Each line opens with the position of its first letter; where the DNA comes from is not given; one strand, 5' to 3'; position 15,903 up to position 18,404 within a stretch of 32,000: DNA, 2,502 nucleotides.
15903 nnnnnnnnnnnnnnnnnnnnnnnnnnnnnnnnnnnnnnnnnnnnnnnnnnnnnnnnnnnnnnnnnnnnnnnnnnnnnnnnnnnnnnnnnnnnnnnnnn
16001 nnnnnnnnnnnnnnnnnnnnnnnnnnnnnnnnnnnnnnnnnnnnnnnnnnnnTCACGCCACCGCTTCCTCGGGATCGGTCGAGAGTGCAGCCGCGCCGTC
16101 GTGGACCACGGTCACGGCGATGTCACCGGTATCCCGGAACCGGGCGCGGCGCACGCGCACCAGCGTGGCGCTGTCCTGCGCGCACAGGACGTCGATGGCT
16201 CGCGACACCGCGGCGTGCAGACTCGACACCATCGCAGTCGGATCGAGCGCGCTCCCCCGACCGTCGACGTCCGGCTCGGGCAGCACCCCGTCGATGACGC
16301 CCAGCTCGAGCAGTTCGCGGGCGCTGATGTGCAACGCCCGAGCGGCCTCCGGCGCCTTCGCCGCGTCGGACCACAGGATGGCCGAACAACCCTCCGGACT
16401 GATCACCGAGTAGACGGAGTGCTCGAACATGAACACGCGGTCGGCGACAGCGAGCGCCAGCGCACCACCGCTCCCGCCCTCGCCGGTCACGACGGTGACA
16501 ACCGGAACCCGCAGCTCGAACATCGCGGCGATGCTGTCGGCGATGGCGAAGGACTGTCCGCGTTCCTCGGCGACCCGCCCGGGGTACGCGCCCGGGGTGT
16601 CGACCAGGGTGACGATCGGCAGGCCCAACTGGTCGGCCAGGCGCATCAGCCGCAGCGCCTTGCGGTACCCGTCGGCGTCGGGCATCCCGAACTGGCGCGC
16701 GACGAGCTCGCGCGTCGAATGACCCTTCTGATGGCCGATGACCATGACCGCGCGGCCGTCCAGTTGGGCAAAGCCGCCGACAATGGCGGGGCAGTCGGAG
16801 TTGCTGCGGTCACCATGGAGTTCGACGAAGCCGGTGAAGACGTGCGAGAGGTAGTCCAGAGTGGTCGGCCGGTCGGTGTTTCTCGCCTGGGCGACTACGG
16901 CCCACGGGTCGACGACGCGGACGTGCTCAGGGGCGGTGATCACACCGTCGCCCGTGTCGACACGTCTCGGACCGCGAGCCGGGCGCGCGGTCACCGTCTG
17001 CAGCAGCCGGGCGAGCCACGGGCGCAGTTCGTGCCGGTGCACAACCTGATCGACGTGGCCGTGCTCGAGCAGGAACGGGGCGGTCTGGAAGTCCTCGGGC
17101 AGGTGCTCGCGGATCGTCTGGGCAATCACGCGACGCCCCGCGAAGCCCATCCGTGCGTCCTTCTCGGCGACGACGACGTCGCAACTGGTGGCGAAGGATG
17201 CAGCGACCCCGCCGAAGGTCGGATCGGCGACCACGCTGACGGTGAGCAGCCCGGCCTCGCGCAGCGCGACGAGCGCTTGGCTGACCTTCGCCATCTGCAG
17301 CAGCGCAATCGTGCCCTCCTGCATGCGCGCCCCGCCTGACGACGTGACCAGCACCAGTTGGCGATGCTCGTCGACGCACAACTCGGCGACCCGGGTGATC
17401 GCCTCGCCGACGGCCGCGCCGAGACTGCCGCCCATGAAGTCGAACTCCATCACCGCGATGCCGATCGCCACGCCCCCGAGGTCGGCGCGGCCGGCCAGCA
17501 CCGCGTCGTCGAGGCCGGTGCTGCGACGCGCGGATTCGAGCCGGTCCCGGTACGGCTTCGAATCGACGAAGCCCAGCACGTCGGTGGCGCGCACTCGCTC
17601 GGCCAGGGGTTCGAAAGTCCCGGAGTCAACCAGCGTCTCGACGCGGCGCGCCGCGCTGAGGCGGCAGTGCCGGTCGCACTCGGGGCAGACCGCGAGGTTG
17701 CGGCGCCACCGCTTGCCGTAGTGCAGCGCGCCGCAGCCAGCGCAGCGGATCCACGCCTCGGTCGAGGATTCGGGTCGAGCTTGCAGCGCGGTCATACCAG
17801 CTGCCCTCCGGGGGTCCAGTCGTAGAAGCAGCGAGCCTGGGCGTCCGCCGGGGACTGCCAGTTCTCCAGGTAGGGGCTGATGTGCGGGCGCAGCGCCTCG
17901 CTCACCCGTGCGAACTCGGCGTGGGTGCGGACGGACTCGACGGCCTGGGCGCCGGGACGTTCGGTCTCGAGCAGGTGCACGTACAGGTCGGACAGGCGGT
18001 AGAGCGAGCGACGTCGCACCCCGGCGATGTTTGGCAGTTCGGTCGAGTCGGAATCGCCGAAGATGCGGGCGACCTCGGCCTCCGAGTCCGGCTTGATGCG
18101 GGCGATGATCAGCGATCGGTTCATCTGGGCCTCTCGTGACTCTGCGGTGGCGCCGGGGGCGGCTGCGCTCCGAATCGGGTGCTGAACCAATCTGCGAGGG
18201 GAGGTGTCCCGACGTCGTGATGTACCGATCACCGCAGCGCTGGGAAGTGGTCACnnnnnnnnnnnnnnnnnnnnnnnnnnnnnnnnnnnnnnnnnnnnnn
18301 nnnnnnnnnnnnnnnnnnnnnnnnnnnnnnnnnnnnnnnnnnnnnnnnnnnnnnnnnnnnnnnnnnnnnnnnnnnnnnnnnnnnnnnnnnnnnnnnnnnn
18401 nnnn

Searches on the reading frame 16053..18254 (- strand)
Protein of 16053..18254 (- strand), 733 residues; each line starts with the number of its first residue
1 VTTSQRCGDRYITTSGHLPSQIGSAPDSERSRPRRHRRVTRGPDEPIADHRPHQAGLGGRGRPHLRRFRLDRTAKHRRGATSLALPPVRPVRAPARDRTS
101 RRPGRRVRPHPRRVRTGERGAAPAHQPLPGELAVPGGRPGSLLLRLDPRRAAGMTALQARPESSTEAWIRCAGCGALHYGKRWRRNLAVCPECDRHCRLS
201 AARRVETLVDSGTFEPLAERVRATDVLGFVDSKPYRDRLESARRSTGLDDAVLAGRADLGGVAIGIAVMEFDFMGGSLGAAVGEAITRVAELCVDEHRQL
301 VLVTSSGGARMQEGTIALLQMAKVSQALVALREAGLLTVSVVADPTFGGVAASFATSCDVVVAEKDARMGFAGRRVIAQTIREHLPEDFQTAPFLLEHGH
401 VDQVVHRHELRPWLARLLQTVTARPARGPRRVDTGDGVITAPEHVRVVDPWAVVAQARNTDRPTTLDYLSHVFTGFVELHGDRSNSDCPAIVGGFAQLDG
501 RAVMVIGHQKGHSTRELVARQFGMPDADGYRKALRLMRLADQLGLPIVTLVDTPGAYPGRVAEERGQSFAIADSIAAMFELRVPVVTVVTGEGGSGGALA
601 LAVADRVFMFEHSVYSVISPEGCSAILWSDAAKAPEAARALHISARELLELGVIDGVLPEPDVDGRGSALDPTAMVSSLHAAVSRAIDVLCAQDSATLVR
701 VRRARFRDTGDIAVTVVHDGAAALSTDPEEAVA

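Call 8: search_protein_families(library=pfam, proteins=[window:16053-18254:-])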
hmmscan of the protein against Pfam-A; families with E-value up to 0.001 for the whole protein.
window:16053-18254:- (733 aa): 4 families
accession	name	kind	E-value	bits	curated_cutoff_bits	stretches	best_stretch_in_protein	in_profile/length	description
PF03255.19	ACCA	-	1.9e-104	349.6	23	1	447-710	50-310/310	Acetyl co-enzyme A carboxylase carboxyltransferase-like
PF01039.27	Carboxyl_trans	-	8.6e-38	130.6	22.3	1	232-639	22-428/493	Carboxyl transferase domain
PF17848.7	Zn_ribbon_ACC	-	3e-07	30.9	24.5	1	168-193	1-26/26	Acetyl-CoA carboxylase zinc finger domain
PF00378.25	ECH_1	-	0.00013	21.8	27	0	562-667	68-183/251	Enoyl-CoA hydratase/isomerase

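Call 50: search_protein_families(library=ncbifam, proteins=[window:16053-18254:-], max_evalue=0.00001)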
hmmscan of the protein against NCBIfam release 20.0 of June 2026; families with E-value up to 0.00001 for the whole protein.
window:16053-18254:- (733 aa): 9 families
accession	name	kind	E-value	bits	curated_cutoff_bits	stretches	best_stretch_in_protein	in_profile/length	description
NF004344.0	PRK05724.1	equivalog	2.6e-106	355.5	357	1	447-712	54-316/319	acetyl-CoA carboxylase carboxyltransferase subunit alpha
TIGR00513.1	accA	equivalog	2.1e-97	326.4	319.3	1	448-715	55-319/321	acetyl-CoA carboxylase carboxyl transferase subunit alpha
NF041504.1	AccA_sub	subfamily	1.7e-96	322.5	300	1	451-708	1-255/257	carboxyltransferase subunit alpha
TIGR00515.1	accD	equivalog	3e-96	322.1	317.45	1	162-424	20-282/285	acetyl-CoA carboxylase, carboxyltransferase subunit beta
NF008971.0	PRK12319.1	equivalog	3.2e-80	269.4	406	1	453-708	7-255/256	acetyl-CoA carboxylase carboxyl transferase subunit alpha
TIGR01117.1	mmdA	subfamily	6.4e-26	91.2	998.8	1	197-639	29-452/512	methylmalonyl-CoA decarboxylase subunit alpha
TIGR03133.1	malonate_beta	equivalog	3.1e-23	82.4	278.15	1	199-380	6-182/274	biotin-independent malonate decarboxylase subunit beta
NF005530.0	PRK07189.1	equivalog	3.2e-22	79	228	1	195-379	12-191/303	biotin-independent malonate decarboxylase subunit beta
TIGR03134.1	malonate_gamma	equivalog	1.7e-08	34.3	237.15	1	485-664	17-209/258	biotin-independent malonate decarboxylase subunit gamma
